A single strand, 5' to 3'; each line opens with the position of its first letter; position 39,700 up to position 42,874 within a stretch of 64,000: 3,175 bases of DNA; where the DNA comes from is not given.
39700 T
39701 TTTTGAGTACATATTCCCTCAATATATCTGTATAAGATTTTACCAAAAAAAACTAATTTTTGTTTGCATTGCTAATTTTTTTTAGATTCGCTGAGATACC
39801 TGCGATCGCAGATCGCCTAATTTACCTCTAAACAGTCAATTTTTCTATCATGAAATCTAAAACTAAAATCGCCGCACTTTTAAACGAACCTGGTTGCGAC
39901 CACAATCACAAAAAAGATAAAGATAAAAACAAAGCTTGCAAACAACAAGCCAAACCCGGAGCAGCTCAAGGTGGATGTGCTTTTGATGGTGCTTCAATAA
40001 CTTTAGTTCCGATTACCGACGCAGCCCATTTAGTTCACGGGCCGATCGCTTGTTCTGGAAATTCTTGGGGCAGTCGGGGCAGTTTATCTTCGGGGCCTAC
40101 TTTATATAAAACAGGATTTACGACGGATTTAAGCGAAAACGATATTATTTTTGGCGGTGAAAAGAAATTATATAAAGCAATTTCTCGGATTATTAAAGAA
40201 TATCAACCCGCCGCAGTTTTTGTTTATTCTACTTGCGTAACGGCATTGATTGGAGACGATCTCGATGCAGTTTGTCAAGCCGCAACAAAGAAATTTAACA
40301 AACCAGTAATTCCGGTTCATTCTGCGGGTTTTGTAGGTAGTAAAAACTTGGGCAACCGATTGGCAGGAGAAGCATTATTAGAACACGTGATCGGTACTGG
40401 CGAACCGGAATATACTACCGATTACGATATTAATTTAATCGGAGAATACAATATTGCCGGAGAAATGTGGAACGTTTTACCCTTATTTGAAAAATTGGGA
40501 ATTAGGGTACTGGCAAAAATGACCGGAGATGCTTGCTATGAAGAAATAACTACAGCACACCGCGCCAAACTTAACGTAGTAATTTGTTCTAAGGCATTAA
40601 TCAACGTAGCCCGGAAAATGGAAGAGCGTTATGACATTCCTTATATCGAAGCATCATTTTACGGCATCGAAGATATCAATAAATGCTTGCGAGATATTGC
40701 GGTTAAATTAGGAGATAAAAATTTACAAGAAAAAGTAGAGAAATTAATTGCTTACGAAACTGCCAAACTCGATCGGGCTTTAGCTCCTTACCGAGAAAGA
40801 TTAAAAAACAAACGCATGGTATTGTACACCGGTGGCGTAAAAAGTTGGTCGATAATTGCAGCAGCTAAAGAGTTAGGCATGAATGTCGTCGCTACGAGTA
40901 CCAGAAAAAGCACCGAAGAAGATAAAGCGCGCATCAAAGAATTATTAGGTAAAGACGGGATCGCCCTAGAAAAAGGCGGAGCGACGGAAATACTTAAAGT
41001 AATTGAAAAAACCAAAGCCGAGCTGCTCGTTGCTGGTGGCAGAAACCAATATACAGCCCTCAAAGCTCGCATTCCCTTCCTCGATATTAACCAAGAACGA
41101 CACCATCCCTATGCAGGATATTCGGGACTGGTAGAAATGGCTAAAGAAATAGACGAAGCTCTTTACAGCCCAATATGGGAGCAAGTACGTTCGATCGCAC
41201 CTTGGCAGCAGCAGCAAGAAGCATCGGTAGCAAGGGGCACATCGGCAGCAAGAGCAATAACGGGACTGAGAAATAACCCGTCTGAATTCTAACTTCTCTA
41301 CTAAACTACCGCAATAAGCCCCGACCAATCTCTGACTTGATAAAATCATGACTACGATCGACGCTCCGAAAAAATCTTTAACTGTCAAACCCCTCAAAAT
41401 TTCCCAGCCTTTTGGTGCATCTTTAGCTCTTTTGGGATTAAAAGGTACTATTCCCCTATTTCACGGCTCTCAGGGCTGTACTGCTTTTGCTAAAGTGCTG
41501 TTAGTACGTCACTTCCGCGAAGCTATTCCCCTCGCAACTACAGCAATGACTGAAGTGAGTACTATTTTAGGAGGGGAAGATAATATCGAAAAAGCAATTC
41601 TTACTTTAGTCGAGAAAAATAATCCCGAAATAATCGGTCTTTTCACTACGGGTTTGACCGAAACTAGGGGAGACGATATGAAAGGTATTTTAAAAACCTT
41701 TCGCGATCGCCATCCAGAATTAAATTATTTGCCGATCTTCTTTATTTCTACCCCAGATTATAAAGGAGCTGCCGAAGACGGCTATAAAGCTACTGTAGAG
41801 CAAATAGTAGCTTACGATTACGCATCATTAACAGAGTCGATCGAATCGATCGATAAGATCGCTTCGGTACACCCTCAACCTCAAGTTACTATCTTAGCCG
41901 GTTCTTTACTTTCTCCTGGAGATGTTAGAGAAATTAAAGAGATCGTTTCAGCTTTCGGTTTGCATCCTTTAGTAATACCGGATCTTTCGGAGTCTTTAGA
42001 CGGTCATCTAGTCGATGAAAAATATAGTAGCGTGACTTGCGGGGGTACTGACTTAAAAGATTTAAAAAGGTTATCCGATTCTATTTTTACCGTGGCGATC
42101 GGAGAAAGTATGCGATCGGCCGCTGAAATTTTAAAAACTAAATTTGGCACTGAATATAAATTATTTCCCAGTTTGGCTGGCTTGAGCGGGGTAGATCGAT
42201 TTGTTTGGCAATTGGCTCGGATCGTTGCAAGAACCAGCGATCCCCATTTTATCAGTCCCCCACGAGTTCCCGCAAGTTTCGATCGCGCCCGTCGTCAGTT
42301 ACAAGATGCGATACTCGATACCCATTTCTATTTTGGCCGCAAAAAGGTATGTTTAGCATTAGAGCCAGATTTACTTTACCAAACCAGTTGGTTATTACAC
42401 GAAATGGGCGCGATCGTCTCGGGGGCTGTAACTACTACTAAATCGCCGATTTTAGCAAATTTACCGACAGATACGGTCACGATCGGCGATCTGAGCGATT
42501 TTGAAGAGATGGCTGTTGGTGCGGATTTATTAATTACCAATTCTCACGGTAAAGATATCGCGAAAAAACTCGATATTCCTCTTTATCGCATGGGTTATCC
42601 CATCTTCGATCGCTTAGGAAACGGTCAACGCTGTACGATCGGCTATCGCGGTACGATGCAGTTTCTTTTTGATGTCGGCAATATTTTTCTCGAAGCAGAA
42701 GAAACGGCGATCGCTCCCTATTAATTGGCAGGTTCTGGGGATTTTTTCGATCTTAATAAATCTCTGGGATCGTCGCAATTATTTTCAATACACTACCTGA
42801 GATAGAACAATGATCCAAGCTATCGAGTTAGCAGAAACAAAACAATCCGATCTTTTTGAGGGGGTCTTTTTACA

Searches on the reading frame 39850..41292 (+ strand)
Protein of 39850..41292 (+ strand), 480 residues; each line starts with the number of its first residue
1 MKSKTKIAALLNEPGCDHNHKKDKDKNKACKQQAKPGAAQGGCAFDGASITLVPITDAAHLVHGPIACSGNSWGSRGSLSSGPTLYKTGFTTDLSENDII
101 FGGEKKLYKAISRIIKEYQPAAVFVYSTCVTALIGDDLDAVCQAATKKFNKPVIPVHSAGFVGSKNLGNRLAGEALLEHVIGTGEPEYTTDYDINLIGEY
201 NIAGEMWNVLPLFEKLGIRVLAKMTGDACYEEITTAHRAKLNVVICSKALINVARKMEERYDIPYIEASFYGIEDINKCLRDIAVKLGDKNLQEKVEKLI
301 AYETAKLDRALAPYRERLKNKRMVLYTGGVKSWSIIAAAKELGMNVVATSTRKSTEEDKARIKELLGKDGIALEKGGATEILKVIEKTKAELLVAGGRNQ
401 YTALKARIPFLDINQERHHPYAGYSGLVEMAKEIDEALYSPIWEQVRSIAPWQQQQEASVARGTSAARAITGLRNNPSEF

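Call 39: search_protein_families(library=ncbifam, proteins=[window:39850-41292:+], max_evalue=1e-8)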
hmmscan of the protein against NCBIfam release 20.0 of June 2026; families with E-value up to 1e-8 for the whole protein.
window:39850-41292:+ (480 aa): 14 families
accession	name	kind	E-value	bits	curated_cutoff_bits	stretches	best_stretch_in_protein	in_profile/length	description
NF011047.0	PRK14477.1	equivalog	2.6e-232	773.4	1229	1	6-470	2-470/917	bifunctional nitrogenase iron-molybdenum cofactor biosynthesis protein NifEN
TIGR01283.1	nifE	equivalog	3.6e-206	685.2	505.1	1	4-452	2-459/459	nitrogenase iron-molybdenum cofactor biosynthesis protein NifE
TIGR01862.1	N2-ase-Ialpha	subfamily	4.7e-114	381.4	486.05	1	21-444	13-443/444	nitrogenase component I subunit alpha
TIGR01282.1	nifD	equivalog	3.5e-105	352.4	653.55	1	21-452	27-466/466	nitrogenase molybdenum-iron protein alpha chain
TIGR01284.1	alt_nitrog_alph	subfamily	8e-97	324.5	512.8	1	24-444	26-450/457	nitrogenase subunit alpha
TIGR01860.1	VNFD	equivalog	6.4e-79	265.7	823.1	1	39-444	44-452/461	nitrogenase vanadium-iron protein, alpha chain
TIGR01861.1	ANFD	equivalog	1.1e-71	241.8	873.8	1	39-447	45-455/513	nitrogenase iron-iron protein, alpha chain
TIGR01278.1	DPOR_BchB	equivalog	1.4e-20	73.6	490.35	1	94-436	60-415/512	ferredoxin:protochlorophyllide reductase (ATP-dependent) subunit B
NF002789.0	PRK02910.1-3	equivalog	7.7e-14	51.4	509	1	103-418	68-397/535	ferredoxin:protochlorophyllide reductase (ATP-dependent) subunit B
TIGR03282.1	methan_mark_13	equivalog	4.4e-12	45.7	268.4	1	89-161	45-116/352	Ni-sirohydrochlorin a,c-diamide reductive cyclase catalytic subunit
TIGR01279.1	DPOR_bchN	equivalog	2e-11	43.5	419.95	1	94-396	58-350/407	ferredoxin:protochlorophyllide reductase (ATP-dependent) subunit N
TIGR01286.1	nifK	equivalog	8e-11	41.1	427.3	1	89-217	112-247/516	nitrogenase molybdenum-iron protein subunit beta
TIGR02932.1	vnfK_nitrog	equivalog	1.2e-10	40.8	873.95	0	43-440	16-442/457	V-containing nitrogenase subunit beta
NF002768.0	PRK02842.1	equivalog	4e-10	39.1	324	1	94-396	69-363/423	ferredoxin:protochlorophyllide reductase (ATP-dependent) subunit N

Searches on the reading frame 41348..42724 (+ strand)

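Call 39: search_protein_families(library=ncbifam, proteins=[window:41348-42724:+], max_evalue=1e-8)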
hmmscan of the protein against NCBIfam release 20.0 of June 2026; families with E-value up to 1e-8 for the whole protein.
window:41348-42724:+ (458 aa): 6 families
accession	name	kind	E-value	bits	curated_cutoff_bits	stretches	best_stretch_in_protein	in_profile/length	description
TIGR01285.1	nifN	equivalog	1.3e-185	617.5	326.8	1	6-449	5-432/433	nitrogenase iron-molybdenum cofactor biosynthesis protein NifN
NF011047.0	PRK14477.1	equivalog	5.9e-172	573.7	1229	1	2-454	481-911/917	bifunctional nitrogenase iron-molybdenum cofactor biosynthesis protein NifEN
TIGR01286.1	nifK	equivalog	5.9e-60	203.2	427.3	1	8-360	58-392/516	nitrogenase molybdenum-iron protein subunit beta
TIGR02932.1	vnfK_nitrog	equivalog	9.7e-51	173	873.95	1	13-446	10-439/457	V-containing nitrogenase subunit beta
TIGR02931.1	anfK_nitrog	equivalog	4e-39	134.6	853.85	1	9-446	9-443/461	Fe-only nitrogenase subunit beta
TIGR01283.1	nifE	equivalog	6e-11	41.6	505.1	1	23-206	49-226/459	nitrogenase iron-molybdenum cofactor biosynthesis protein NifE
